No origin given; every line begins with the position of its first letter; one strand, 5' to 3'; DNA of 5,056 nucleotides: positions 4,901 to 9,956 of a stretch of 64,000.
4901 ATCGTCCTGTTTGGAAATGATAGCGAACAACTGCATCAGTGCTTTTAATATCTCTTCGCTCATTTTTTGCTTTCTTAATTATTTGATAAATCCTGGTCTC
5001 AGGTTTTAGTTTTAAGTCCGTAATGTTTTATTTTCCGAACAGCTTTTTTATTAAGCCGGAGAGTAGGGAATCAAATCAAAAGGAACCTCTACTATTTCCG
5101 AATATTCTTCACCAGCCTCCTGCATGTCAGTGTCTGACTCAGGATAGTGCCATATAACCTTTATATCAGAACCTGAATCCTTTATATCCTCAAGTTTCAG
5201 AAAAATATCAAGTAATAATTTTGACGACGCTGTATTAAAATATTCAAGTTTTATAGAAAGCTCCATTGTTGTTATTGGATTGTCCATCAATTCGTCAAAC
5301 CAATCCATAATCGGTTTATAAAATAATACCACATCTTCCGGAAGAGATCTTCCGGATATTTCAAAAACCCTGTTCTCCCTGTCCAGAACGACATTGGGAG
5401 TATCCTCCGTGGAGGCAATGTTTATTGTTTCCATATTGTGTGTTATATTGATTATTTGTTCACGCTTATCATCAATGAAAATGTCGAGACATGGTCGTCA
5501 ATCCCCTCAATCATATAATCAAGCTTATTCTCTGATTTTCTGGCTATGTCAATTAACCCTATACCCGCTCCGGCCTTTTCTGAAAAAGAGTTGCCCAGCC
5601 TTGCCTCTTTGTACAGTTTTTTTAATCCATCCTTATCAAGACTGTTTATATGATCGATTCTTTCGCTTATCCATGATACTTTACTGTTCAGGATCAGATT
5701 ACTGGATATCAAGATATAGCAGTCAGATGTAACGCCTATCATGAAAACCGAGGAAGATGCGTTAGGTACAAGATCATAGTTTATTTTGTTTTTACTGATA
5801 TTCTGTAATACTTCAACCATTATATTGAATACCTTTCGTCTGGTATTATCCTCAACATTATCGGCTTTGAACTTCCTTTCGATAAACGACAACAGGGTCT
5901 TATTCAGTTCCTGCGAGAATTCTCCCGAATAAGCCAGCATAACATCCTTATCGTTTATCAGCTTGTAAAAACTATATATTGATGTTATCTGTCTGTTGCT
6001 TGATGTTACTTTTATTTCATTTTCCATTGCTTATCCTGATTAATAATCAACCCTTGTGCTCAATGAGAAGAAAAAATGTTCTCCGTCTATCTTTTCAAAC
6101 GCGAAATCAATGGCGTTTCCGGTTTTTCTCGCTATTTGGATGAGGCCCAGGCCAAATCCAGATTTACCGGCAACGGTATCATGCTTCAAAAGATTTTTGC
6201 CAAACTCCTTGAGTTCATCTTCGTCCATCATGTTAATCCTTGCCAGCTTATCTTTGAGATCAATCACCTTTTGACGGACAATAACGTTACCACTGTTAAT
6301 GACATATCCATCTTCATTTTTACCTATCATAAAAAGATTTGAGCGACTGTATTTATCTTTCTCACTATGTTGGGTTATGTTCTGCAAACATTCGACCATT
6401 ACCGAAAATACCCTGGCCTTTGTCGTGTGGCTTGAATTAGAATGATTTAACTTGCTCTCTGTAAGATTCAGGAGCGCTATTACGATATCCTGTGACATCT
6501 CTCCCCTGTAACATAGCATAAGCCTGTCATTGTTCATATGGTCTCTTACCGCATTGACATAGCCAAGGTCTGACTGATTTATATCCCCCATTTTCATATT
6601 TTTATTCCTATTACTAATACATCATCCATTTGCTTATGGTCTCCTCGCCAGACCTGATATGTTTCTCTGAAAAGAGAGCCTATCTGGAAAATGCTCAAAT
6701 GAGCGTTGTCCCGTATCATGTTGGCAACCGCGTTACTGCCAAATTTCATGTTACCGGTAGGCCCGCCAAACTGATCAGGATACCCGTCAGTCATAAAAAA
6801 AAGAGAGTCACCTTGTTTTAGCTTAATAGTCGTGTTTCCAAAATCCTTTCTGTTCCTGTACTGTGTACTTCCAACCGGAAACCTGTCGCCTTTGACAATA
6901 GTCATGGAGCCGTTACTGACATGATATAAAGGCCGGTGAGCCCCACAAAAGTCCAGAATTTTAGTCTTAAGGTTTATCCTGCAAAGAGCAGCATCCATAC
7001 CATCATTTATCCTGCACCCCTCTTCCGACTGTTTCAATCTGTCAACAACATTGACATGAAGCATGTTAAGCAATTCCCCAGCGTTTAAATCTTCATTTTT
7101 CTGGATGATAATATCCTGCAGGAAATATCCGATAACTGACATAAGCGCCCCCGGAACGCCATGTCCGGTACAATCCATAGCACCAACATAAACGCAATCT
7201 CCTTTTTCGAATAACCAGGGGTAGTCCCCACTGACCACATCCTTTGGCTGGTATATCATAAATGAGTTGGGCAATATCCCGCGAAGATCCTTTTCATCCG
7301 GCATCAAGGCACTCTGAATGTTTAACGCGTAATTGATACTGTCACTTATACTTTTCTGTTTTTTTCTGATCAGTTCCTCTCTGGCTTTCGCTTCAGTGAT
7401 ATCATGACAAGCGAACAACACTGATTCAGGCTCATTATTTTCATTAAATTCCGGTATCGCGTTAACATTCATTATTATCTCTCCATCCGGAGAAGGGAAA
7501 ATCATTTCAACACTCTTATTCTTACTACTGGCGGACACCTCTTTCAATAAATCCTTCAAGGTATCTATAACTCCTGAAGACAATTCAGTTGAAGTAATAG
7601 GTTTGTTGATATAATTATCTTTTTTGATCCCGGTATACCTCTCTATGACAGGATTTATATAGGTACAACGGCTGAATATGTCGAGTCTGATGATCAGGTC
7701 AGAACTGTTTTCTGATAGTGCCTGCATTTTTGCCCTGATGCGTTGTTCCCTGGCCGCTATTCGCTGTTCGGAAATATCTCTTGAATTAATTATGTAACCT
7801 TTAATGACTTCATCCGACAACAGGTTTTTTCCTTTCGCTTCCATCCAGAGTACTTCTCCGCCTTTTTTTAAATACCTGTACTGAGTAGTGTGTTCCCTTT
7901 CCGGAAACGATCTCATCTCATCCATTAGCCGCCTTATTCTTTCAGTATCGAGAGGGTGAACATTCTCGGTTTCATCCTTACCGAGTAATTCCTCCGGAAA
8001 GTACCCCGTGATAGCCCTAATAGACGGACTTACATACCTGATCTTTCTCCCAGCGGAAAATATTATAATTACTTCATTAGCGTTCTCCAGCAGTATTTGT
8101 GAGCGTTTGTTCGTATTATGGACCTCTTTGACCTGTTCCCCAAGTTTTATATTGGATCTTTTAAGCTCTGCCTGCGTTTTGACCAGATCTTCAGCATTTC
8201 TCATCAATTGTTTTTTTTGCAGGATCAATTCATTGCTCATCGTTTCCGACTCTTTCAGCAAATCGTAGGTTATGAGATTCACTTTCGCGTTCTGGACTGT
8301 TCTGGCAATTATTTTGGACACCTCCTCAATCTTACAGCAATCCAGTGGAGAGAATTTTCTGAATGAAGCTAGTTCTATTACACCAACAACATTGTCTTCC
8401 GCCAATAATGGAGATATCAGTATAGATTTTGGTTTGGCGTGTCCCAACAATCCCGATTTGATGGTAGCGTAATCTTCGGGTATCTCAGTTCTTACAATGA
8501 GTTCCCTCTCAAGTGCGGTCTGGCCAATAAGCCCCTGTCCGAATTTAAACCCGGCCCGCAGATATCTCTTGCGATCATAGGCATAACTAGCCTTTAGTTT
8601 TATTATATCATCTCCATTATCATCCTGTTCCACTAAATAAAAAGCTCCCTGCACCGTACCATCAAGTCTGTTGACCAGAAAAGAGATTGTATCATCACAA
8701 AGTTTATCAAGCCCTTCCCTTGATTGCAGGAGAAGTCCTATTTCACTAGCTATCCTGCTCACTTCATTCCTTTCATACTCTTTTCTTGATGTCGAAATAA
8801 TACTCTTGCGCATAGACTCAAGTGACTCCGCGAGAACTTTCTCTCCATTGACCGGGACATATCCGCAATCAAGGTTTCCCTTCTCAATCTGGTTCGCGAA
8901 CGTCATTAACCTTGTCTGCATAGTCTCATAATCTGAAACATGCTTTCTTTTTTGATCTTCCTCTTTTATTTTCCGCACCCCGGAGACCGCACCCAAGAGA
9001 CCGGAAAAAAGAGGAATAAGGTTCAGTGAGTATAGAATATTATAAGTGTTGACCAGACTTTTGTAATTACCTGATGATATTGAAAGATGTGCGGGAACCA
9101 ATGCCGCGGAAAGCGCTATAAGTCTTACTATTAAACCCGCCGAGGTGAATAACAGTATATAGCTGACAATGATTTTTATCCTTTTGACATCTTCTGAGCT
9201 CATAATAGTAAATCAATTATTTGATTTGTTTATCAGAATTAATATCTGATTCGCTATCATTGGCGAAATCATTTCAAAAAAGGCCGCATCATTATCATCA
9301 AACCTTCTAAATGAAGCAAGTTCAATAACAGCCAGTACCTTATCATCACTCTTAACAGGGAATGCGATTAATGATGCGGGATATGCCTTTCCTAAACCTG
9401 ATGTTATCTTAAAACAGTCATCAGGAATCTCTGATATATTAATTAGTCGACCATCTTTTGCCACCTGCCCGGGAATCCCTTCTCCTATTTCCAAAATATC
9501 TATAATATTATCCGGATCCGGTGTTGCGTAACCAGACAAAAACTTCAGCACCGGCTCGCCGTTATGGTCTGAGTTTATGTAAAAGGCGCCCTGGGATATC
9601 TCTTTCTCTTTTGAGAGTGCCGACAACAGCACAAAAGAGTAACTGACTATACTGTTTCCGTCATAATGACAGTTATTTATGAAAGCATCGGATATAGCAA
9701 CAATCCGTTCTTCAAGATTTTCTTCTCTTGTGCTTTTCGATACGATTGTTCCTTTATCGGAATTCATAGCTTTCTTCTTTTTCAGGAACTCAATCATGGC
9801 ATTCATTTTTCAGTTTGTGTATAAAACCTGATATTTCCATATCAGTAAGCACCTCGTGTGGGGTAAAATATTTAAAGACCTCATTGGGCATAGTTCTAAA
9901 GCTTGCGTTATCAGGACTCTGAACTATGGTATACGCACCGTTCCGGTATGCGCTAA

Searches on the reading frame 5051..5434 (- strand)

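Call 75: search_protein_families(library=pfam, proteins=[window:5051-5434:-], max_evalue=0.001)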
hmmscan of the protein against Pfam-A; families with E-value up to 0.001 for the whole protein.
window:5051-5434:- (127 aa): 1 family
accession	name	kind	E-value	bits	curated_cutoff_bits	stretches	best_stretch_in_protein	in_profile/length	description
PF09345.15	SiaC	-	2.4e-39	134.1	24.5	1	6-124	1-120/120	SiaC family regulatory phosphoprotein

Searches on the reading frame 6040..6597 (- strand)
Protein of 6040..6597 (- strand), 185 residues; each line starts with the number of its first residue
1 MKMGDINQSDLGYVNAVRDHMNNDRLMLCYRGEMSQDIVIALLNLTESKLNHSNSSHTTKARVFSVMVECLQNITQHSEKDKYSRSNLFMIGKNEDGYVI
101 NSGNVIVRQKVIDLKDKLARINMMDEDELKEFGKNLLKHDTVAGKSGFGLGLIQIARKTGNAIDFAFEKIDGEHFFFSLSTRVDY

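Call 75: search_protein_families(library=pfam, proteins=[window:6040-6597:-], max_evalue=0.001)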
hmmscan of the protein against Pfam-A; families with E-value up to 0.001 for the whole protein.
window:6040-6597:- (185 aa): 1 family
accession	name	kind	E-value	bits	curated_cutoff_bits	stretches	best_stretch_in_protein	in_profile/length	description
PF19788.4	DUF6272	-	2.4e-37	128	26.6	1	49-177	1-134/134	Family of unknown function (DUF6272)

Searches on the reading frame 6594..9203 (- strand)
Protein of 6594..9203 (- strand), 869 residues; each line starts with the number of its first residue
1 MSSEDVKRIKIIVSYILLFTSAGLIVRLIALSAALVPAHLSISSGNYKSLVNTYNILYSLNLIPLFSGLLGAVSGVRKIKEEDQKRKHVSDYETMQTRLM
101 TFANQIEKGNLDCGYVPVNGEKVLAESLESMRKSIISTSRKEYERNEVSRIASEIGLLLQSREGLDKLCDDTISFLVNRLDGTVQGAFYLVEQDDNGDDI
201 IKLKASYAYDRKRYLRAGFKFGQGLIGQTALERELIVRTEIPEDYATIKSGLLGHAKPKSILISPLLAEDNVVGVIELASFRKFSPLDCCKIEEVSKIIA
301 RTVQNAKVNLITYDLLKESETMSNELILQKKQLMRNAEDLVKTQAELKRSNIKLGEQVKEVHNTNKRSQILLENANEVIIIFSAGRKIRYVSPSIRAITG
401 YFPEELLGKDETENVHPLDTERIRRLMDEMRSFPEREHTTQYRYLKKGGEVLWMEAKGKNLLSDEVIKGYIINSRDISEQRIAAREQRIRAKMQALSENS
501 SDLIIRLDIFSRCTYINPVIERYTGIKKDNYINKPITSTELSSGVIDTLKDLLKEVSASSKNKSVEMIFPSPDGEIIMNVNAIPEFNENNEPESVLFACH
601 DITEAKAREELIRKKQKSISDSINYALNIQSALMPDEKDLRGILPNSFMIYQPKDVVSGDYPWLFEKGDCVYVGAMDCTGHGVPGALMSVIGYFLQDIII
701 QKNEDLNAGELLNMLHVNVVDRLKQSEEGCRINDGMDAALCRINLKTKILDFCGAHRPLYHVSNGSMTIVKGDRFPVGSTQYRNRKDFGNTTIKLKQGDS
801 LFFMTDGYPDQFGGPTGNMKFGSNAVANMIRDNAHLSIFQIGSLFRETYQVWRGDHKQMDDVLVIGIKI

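Call 75: search_protein_families(library=pfam, proteins=[window:6594-9203:-], max_evalue=0.001)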
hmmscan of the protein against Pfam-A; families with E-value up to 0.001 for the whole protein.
window:6594-9203:- (869 aa): 8 families
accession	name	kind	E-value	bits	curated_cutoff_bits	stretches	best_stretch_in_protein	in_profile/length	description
PF13426.13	PAS_9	-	6.4e-21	75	27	2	378-479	4-103/103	PAS domain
PF00989.32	PAS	-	8.4e-18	64.9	22.6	2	492-602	2-113/113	PAS fold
PF08448.16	PAS_4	-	6.2e-16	59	23.1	2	498-606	2-109/110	PAS fold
PF07228.17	SpoIIE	-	1.5e-15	58.1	25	1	669-868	3-190/192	Stage II sporulation protein E (SpoIIE)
PF08447.18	PAS_3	-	3.6e-13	50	25.6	1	390-461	3-75/89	PAS fold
PF13185.12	GAF_2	-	7.9e-11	42.7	28.6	1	165-285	4-117/136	GAF domain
PF13188.13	PAS_8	-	5e-07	29.8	21.8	0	368-426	3-61/65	PAS domain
PF01590.32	GAF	-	5.7e-06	27.3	22.4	1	186-301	22-131/133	GAF domain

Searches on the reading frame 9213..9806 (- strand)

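Call 75: search_protein_families(library=pfam, proteins=[window:9213-9806:-], max_evalue=0.001)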
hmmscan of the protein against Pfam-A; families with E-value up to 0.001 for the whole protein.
window:9213-9806:- (197 aa): 2 families
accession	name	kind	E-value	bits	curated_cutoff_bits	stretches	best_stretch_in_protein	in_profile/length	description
PF13185.12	GAF_2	-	2.9e-12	47.4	28.6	1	69-185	19-132/136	GAF domain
PF01590.32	GAF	-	2.2e-10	41.6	22.4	1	102-188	47-133/133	GAF domain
